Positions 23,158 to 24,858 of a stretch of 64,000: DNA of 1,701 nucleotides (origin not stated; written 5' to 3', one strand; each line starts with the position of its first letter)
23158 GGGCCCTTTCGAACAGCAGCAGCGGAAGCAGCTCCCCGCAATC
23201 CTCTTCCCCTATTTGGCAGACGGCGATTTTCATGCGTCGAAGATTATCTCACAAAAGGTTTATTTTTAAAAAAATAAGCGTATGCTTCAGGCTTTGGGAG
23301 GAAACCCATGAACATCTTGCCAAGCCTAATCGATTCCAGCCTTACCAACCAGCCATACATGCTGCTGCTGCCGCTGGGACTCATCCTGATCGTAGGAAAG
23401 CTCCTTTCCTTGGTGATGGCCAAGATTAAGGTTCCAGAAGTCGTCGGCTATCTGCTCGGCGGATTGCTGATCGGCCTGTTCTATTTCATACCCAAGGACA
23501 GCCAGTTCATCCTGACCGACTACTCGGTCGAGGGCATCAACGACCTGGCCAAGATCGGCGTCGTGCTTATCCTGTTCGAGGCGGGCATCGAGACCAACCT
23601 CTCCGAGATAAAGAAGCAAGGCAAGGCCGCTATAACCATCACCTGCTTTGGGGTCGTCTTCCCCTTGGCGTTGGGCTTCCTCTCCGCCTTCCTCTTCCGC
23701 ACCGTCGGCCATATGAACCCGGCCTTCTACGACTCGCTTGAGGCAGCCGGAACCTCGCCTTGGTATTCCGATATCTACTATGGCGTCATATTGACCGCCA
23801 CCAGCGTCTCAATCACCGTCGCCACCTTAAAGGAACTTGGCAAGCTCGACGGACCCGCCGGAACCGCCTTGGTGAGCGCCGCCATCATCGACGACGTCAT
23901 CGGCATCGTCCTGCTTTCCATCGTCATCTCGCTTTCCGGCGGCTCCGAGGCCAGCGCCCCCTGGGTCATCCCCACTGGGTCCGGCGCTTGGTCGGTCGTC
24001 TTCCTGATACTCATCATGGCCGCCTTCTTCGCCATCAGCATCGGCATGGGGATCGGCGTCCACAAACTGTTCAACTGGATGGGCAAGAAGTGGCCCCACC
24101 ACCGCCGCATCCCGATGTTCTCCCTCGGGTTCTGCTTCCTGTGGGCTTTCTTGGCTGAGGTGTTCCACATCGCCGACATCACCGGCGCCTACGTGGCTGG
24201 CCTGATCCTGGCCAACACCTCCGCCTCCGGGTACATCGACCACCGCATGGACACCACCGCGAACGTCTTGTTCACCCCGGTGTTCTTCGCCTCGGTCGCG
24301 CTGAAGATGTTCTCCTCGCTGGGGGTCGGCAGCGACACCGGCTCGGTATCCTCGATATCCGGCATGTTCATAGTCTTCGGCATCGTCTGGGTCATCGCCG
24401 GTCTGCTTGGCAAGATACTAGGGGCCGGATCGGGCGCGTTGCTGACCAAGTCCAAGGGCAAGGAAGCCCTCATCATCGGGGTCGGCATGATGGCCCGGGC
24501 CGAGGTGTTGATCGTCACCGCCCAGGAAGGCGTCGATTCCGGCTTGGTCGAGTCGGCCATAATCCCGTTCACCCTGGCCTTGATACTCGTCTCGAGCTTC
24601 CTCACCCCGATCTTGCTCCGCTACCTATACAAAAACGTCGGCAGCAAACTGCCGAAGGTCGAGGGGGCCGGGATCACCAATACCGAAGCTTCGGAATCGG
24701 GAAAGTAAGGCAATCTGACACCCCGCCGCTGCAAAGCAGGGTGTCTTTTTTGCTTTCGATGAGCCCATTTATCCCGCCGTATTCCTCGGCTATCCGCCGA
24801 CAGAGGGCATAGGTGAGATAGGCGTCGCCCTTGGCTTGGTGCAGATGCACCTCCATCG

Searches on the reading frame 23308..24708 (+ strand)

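Call 73: search_protein_families(library=pfam, proteins=[window:23308-24708:+], max_evalue=0.0001)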
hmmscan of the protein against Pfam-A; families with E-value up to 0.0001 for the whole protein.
window:23308-24708:+ (466 aa): 1 family
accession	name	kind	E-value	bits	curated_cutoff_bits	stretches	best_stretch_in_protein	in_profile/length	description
PF00999.27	Na_H_Exchanger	-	2.4e-49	168.6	26.2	1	26-436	3-373/375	Sodium/hydrogen exchanger, transmembrane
